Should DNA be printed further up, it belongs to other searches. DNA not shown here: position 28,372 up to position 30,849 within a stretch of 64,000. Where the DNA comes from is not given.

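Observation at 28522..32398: Two adjacent lipoprotein multihaem cytochromes built from a repeated ~40-aa dihaem module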

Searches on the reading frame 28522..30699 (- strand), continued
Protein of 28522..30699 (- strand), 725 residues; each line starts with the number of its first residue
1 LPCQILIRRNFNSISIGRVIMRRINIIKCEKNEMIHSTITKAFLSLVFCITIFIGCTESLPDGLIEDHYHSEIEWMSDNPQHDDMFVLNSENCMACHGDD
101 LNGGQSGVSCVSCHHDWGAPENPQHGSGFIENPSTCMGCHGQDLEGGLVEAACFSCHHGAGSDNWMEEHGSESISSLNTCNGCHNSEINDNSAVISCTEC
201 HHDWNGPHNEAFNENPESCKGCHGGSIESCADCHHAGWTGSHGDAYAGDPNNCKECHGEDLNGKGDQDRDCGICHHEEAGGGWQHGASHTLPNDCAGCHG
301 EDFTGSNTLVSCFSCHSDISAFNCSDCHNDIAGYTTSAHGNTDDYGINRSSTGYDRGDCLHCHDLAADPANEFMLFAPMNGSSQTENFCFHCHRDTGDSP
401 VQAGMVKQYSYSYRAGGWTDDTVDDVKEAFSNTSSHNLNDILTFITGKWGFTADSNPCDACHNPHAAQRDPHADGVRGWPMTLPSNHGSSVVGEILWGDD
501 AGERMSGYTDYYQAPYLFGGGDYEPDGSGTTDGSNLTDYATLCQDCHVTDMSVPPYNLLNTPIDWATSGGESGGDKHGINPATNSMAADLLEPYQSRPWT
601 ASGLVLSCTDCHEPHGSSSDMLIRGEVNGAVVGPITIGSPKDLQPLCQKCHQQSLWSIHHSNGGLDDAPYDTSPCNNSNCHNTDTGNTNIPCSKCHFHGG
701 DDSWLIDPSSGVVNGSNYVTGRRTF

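Call 33: search_solved_structures(query=A1, max_evalue=10, show_alignments=3)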
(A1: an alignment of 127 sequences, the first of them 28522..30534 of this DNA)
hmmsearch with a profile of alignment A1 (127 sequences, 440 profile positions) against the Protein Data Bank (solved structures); distinct sequences matched with E-value up to 10: 50.
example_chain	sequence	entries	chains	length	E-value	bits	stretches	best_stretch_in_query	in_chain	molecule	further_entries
6r2q_A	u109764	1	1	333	1.1e-06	31.1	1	328-427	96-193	Cystathionine beta-synthase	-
3bng_A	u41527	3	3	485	6.8e-06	28.5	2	66-174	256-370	Cytochrome c-552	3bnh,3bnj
1fs9_A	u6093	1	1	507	7.4e-06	28.3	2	67-174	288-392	CYTOCHROME C NITRITE REDUCTASE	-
1fs7_A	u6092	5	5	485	7.5e-06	28.3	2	66-174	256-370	CYTOCHROME C NITRITE REDUCTASE | Cytochrome c-552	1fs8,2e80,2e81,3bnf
1qdb_A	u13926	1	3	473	1.8e-05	27.1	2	74-119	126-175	CYTOCHROME C NITRITE REDUCTASE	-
3ubr_A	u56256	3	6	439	4.2e-05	25.9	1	328-421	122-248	Cytochrome c-552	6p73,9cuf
6btm_A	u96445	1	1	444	0.00034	22.8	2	110-189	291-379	Alternative Complex III subunit A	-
7o0u_C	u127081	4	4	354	0.0011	21.1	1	70-119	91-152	MULTIHEME_CYTC domain-containing protein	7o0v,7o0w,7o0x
2j7a_C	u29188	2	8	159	0.0016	20.7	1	324-410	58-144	CYTOCHROME C QUINOL DEHYDROGENASE NRFH | NAPC/NIRT CYTOCHROME C FAMILY PROTEIN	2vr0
9j2f_C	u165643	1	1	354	0.0038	19.4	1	71-119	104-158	Photosynthetic reaction center cytochrome c subunit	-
9h19_C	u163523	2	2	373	0.0048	19.1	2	70-119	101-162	Photosynthetic reaction center cytochrome c subunit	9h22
1d4d_A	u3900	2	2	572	0.0057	18.8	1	48-118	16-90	FLAVOCYTOCHROME C FUMARATE REDUCTASE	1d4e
1d4c_A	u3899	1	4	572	0.0058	18.8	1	48-118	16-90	FLAVOCYTOCHROME C FUMARATE REDUCTASE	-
1jni_A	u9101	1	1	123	0.024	16.8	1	319-384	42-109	DIHEME CYTOCHROME C NAPB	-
8bcx_A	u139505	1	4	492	0.029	16.5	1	327-423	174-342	Nitrite reductase (cytochrome; ammonia-forming)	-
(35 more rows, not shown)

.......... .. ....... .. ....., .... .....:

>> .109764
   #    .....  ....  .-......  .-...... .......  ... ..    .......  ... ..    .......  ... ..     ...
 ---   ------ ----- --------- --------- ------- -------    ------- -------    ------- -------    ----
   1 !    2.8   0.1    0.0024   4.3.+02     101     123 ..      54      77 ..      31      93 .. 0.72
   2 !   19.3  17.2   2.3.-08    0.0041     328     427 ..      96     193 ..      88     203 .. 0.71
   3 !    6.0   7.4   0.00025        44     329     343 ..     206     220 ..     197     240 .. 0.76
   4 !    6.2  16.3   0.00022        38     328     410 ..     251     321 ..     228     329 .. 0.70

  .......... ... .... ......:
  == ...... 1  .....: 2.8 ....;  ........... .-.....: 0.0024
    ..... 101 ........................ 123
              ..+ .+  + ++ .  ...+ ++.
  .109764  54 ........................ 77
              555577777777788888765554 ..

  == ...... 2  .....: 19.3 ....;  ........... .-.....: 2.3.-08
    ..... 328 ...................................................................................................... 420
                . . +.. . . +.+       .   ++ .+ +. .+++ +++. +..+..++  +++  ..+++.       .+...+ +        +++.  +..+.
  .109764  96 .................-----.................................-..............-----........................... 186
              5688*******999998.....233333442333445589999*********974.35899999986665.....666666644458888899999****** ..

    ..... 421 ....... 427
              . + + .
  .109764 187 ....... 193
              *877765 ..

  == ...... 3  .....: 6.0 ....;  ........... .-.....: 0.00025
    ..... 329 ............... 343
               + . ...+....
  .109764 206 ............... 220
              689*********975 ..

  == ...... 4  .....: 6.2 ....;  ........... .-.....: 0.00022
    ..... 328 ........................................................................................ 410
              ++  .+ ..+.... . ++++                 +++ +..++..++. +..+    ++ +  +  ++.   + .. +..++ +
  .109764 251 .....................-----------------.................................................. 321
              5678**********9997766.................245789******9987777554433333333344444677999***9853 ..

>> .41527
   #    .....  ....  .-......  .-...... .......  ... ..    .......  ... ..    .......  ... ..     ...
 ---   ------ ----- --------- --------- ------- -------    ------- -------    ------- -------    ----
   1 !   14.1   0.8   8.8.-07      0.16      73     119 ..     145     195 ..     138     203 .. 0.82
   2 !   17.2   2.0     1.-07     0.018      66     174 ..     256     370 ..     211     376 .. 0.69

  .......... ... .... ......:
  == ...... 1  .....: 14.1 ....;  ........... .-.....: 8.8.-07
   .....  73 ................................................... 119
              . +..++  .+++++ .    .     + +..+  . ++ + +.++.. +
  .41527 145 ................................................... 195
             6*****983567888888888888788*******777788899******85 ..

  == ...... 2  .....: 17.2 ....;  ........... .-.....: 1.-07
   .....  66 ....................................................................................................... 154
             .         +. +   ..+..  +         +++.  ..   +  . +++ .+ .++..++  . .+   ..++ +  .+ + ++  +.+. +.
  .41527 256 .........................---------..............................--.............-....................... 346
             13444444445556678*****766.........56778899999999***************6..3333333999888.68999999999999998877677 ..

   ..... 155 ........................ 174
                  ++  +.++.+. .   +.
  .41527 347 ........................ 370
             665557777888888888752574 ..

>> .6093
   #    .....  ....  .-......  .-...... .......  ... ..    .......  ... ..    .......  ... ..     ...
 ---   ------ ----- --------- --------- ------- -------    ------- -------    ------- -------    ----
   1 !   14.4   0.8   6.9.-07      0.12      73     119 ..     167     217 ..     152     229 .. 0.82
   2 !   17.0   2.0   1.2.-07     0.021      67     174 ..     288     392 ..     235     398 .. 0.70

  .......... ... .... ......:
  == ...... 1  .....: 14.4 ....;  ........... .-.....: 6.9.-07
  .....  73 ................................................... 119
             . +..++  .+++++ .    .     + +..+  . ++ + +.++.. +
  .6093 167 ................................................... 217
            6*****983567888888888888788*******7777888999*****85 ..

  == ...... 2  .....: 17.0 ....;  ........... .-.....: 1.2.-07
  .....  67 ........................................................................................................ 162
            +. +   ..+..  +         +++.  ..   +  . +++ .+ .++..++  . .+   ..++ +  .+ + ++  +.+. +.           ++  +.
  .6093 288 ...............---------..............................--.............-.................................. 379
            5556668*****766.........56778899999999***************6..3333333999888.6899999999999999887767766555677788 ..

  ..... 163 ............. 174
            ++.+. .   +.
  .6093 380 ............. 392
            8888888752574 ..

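Call 52: search_solved_structures(query=L003:5957-7039:+, max_evalue=0.01, show_alignments=1)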
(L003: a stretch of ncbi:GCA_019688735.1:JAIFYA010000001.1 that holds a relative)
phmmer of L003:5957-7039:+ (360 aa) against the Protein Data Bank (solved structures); distinct sequences matched with E-value up to 0.01: 1.
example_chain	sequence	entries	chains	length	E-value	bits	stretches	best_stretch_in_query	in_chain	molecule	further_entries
6ef8_A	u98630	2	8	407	1.1e-10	44.2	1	31-338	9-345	C-type cytochrome OmcS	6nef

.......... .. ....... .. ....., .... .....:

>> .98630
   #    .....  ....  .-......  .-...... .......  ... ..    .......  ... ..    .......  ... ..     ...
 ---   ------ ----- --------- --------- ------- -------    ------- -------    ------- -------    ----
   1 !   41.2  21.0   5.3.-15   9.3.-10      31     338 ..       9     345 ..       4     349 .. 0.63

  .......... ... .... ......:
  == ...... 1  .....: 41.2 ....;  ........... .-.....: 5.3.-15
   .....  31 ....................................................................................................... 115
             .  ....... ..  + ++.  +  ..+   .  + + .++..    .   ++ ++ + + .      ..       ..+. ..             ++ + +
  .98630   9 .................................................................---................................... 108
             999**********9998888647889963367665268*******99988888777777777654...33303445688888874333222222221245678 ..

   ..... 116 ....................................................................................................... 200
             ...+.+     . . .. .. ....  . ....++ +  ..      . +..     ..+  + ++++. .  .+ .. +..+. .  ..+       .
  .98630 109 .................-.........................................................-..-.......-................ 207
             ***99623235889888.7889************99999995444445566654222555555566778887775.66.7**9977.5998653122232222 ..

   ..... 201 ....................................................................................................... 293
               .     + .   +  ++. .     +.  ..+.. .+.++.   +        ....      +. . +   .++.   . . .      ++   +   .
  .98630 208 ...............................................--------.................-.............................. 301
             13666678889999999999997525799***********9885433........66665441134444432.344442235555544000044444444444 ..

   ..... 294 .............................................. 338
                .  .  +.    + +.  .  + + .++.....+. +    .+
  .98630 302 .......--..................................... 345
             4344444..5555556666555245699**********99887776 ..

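Call 59: find_encoding_contigs(protein=P0010, flank=10000, max_places=1)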
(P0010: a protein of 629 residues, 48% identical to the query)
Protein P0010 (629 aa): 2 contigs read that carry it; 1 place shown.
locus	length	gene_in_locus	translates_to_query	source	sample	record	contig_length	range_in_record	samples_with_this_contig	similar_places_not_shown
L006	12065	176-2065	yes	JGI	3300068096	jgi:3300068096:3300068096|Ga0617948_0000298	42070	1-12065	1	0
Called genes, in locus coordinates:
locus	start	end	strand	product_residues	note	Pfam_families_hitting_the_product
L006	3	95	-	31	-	?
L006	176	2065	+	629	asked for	PF14522:Cytochrome_C7 (faint), PF22113:Mtrc-MtrF_II-IV_dom (faint), PF09699:Paired_CXXCH_1 (weak)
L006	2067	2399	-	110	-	PF00512:HisKA (weak)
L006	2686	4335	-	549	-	PF11741:AMIN (weak), PF01520:Amidase_3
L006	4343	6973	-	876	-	PF01624:MutS_I, PF05188:MutS_II, PF05192:MutS_III, PF05190:MutS_IV, PF00488:MutS_V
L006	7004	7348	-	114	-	PF06305:LapA_dom (weak)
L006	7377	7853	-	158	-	PF11969:DcpS_C (weak), PF01230:HIT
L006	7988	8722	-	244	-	PF27030:AbpE_bact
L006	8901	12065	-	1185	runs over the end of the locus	PF02811:PHP, PF07733:DNA_pol3_alpha, PF17657:DNA_pol3_finger, PF14579:HHH_6, PF01336:tRNA_anti-codon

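Call 60: find_encoding_contigs(protein=P0047, flank=10000, max_places=1)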
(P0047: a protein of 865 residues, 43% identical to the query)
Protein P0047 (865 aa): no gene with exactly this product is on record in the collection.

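Call 62: find_encoding_contigs(protein=P0088, flank=10000, max_places=1)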
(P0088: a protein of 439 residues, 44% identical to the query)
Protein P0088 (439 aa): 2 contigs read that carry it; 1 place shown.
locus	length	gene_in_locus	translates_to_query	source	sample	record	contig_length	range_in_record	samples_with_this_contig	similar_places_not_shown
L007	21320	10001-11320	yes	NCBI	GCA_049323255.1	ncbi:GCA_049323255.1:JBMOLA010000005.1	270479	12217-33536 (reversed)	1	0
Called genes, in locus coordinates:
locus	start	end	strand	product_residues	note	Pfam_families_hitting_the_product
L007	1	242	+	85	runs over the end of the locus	-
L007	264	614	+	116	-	PF02452:PemK_toxin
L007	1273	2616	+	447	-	-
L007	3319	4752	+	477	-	-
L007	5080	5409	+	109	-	PF00037:Fer4 (weak), PF13370:Fer4_13, PF13459:Fer4_15 (weak)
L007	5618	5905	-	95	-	-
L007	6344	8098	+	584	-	PF02554:CstA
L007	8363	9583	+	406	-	PF01436:NHL (faint)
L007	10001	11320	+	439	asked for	PF09699:Paired_CXXCH_1 (faint)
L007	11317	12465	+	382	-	PF09699:Paired_CXXCH_1 (faint)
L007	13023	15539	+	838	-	PF19864:Radical_SAM_N2, PF04055:Radical_SAM, PF10105:DUF2344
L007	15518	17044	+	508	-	PF10150:RNase_E_G, PF20833:RNase_E_G_Thio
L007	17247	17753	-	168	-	PF01467:CTP_transf_like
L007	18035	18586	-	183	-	PF03602:Cons_hypoth95, PF05175:MTS (weak)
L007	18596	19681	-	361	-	PF01116:F_bP_aldolase, PF08013:GatZ_KbaZ-like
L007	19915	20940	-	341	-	PF01118:Semialdhyde_dh, PF02800:Gp_dh_C (faint), PF02774:Semialdhyde_dhC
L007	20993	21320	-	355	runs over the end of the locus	PF00180:Iso_dh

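Call 63: find_encoding_contigs(protein=P0066, flank=10000, max_places=1)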
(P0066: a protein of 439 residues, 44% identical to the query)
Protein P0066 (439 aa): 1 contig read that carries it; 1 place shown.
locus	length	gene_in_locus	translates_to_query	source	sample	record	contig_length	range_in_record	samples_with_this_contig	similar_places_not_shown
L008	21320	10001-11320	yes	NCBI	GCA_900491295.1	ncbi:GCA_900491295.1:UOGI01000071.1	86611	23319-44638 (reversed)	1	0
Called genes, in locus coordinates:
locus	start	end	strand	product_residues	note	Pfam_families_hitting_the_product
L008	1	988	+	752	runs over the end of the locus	-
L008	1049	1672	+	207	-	-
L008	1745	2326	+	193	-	PF13036:LpoB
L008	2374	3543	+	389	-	PF17680:FlgO (faint), PF05643:GNA1162-like (faint)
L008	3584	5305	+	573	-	PF13623:SurA_N_2 (faint), PF13624:SurA_N_3 (faint), PF13145:Rotamase_2, PF00639:Rotamase, PF13616:Rotamase_3 (weak), PF13145:Rotamase_2, PF00639:Rotamase, PF13616:Rotamase_3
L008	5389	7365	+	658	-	-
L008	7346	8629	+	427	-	PF03264:Cytochrom_NNT (faint), PF02085:Cytochrom_CIII (faint), PF14522:Cytochrome_C7 (faint), PF14537:Cytochrom_c3_2 (faint), PF22113:Mtrc-MtrF_II-IV_dom (faint), PF22678:Cytochrom_c_NrfB-like (faint), PF09699:Paired_CXXCH_1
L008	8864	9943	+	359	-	PF09699:Paired_CXXCH_1 (faint)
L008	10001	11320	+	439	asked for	PF14522:Cytochrome_C7 (faint), PF22113:Mtrc-MtrF_II-IV_dom (weak), PF09699:Paired_CXXCH_1 (weak)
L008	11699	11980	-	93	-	PF04077:DsrH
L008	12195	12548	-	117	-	PF02635:DsrE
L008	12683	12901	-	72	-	PF02635:DsrE (weak)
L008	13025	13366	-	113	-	PF12840:HTH_20, PF01022:HTH_5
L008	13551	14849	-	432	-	PF00206:Lyase_1, PF10397:ADSL_C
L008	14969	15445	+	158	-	PF06347:SH3_4 (weak), PF08239:SH3_3 (weak), PF06347:SH3_4 (weak)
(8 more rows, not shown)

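Call 67: find_related_loci(query=window:28522-30600:-, collection=genome_contigs, flank=10000)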
Query window:28522-30600:- (692 aa) in genome_contigs; peptide patterns used: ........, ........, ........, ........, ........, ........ (x = any residue, [..] = any of these).
36 stretches matched a pattern; 4 encode a relative of the query (tblastn E <= 1e-3); 4 distinct loci.
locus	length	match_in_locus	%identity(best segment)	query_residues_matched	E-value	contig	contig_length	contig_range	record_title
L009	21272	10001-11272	41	298-666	6e-72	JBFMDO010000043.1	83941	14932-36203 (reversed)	MAG: Nitrospirota bacterium isolate MAG221 MAG221_43, whole genome shotgun sequence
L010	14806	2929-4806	25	57-628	1e-11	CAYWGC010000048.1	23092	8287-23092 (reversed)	MAG TPA_asm: uncultured Thermodesulfobacteriota bacterium isolate binchicken_co181_335 genome assembly, contig: NODE_331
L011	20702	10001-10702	23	73-288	5e-5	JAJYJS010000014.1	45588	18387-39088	MAG: Nitrospirae bacterium isolate DBS2-1.bin166 NODE_1299_length_45588_cov_12.221223, whole genome shotgun sequence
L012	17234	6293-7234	23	59-335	2e-4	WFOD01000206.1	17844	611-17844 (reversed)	MAG: Deltaproteobacteria bacterium isolate S012_135 k151_332696, whole genome shotgun sequence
